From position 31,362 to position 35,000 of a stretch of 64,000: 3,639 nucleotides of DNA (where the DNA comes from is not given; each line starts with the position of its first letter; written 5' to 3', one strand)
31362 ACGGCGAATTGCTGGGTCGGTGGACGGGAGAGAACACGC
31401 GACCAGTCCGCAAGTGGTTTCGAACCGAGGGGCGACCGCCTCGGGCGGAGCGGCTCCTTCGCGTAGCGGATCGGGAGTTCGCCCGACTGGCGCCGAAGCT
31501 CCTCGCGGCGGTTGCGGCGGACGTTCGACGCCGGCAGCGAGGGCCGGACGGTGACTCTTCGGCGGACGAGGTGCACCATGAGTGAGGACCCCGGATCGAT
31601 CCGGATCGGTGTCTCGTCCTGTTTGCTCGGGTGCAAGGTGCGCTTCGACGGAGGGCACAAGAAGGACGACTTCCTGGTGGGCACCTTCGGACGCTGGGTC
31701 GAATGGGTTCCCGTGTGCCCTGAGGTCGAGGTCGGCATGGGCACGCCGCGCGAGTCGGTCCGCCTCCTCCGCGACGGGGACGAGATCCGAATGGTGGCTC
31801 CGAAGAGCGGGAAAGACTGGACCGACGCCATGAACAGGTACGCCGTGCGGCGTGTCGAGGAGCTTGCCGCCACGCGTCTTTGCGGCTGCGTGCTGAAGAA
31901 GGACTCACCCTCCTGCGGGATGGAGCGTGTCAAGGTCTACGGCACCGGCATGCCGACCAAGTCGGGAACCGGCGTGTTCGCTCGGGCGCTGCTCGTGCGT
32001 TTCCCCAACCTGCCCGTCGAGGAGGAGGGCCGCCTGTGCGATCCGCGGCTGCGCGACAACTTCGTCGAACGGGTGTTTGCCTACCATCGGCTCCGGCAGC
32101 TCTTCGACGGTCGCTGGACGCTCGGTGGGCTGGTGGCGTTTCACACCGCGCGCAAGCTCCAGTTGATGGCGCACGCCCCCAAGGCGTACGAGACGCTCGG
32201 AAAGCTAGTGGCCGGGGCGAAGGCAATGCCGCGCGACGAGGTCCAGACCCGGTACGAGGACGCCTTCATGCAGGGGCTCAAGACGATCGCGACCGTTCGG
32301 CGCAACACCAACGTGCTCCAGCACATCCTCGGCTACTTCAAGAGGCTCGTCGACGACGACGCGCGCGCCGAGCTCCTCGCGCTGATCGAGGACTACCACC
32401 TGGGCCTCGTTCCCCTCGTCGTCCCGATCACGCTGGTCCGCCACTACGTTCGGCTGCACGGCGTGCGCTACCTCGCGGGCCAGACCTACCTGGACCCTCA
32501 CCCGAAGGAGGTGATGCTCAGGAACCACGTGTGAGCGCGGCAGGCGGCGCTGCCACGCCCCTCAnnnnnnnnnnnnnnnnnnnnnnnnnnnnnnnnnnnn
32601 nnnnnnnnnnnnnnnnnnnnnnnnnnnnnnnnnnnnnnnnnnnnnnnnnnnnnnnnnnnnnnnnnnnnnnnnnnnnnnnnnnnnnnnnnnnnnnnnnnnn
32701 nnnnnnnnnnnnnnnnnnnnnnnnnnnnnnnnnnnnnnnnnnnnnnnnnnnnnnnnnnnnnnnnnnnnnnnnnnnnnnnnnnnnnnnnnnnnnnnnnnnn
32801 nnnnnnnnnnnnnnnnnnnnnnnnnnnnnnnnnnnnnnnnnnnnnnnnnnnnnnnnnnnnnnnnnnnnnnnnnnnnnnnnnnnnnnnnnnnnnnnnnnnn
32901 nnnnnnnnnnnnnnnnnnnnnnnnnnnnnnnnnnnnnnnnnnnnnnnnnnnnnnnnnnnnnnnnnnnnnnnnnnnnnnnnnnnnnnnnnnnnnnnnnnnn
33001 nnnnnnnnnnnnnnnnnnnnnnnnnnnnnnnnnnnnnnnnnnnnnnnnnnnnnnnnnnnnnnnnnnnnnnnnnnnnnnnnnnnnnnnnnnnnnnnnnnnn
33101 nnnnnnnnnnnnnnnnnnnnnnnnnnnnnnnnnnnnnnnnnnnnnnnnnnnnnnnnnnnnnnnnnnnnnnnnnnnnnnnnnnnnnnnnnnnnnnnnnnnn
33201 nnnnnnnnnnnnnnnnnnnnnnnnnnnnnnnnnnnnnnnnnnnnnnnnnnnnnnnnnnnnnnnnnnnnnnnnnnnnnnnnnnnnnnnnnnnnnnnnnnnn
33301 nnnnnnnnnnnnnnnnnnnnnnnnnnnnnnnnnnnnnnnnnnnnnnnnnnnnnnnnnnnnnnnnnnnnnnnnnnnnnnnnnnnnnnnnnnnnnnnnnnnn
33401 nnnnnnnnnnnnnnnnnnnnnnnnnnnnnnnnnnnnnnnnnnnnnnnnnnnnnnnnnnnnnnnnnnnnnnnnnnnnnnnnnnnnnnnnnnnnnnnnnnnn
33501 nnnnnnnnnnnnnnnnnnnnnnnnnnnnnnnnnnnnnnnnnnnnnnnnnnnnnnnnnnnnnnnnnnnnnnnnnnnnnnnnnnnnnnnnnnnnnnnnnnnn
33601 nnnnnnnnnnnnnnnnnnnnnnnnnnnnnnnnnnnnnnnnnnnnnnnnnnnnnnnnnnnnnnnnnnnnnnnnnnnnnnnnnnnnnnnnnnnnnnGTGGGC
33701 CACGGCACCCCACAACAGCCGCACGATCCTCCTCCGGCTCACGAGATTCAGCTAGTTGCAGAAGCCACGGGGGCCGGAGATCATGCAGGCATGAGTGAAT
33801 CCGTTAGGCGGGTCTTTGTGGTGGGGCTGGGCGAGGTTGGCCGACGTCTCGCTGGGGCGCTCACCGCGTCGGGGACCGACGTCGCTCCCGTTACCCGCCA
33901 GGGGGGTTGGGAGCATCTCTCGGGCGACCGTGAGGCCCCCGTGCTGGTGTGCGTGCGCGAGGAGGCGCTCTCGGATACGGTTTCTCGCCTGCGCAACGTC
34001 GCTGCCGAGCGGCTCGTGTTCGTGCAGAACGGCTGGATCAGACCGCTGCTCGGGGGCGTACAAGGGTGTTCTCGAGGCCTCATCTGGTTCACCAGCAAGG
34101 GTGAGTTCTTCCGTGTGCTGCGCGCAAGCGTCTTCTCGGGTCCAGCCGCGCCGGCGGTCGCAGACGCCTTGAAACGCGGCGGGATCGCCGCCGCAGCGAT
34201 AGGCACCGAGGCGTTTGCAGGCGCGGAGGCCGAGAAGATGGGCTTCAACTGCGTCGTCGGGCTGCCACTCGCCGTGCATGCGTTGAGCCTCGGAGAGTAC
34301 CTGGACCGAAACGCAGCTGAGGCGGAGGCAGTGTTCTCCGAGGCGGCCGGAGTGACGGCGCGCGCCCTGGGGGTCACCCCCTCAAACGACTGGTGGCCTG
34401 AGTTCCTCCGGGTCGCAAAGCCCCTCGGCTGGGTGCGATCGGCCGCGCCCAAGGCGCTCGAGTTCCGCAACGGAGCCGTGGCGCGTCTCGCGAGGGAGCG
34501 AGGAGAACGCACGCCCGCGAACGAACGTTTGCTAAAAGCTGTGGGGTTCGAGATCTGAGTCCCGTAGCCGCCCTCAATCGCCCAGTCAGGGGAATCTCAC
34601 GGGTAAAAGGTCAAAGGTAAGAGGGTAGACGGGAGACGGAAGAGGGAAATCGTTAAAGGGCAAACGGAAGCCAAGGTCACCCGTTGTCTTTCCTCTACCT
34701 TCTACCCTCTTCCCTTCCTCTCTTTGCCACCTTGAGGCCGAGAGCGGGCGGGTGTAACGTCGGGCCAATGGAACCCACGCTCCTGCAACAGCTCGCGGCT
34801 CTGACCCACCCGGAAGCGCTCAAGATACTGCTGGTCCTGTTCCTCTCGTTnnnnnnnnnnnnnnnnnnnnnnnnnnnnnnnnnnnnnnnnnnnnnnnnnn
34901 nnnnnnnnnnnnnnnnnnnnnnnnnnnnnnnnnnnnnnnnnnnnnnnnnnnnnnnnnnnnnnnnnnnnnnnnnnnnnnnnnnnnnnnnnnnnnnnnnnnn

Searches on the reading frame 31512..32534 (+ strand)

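Call 35: search_protein_families(library=pfam, proteins=[window:31512-32534:+])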
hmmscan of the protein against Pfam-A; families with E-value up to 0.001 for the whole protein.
window:31512-32534:+ (340 aa): 2 families
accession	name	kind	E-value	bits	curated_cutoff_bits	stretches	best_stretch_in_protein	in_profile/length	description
PF04463.17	2-thiour_desulf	-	2.6e-41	141.4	34.7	1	32-172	1-141/141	2-thiouracil desulfurase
PF08349.16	DUF1722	-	1.9e-38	131.8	22.5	1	215-331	1-117/117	Protein of unknown function (DUF1722)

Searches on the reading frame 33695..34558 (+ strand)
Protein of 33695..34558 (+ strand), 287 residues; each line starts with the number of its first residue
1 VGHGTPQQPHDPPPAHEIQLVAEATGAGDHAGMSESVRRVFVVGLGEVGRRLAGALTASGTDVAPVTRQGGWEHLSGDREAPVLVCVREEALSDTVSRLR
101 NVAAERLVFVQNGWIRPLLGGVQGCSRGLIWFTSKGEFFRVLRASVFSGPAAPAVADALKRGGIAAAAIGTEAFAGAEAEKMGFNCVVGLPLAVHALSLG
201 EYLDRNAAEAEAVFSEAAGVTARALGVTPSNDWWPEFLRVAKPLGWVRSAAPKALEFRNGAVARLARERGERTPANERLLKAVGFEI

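Call 35: search_protein_families(library=pfam, proteins=[window:33695-34558:+])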
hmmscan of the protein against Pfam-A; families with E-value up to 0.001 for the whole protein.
window:33695-34558:+ (287 aa): 1 family
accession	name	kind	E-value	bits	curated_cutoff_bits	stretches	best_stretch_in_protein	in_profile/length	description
PF02558.23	ApbA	-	0.00047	20.2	22.2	0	40-70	1-31/150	Ketopantoate reductase PanE/ApbA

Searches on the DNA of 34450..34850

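Call 34: search_rna_families(source=window, start=34450, end=34850, threshold=evalue, max_evalue=10)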
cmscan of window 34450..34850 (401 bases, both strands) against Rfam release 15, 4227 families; matches with E-value up to 10: 22.
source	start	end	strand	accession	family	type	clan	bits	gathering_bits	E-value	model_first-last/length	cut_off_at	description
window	34604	34726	+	RF03792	MIR6462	Gene; miRNA;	-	21.9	96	0.16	1-119/119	no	MIR6462 microRNA precursor family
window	34593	34738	+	RF04119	MIR1858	Gene; miRNA;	-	20.2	137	0.49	1-197/197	no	MIR1858 microRNA precursor family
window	34617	34711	+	RF03620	mir-1233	Gene; miRNA;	-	19.6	87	0.67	1-82/82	no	mir-1233 microRNA precursor family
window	34617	34714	+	RF04279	mir-H20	Gene; miRNA;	CL00141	19.1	99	0.5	1-82/82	no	mir-H20 microRNA precursor family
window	34642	34722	-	RF03500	mir-1262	Gene; miRNA;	-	17.6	70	1.1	1-91/91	no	mir-1262 microRNA precursor family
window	34622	34708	+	RF03964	mir-H1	Gene; miRNA;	-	17.4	97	3.1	1-85/85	no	mir-H1 microRNA precursor family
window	34615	34716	+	RF04083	MIR528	Gene; miRNA;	-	17.3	62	0.62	1-89/89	no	MIR528 microRNA precursor family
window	34619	34712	+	RF03778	mir-483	Gene; miRNA;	-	16.7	60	1.8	1-75/75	no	mir-483 microRNA precursor family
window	34615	34715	-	RF03629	mir-641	Gene; miRNA;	-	16.7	100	1.9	1-98/98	no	mir-641 microRNA precursor family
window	34628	34724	-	RF04279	mir-H20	Gene; miRNA;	CL00141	16.7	99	1.9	1-82/82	no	mir-H20 microRNA precursor family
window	34620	34717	-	RF03964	mir-H1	Gene; miRNA;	-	16.7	97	4.5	1-85/85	no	mir-H1 microRNA precursor family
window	34609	34722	+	RF04164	MIR1507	Gene; miRNA;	-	16.6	73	0.57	1-107/107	no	MIR1507 microRNA precursor family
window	34622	34708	+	RF03607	mir-9447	Gene; miRNA;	-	16.6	67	1.8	1-68/68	no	mir-9447 microRNA precursor family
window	34608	34724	+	RF00908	MIR529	Gene; miRNA;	-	15.2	75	1.1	1-131/131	no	MIR529 microRNA precursor family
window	34617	34727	+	RF03678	mir-3956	Gene; miRNA;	-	15.2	100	6.2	1-98/98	no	mir-3956 microRNA precursor family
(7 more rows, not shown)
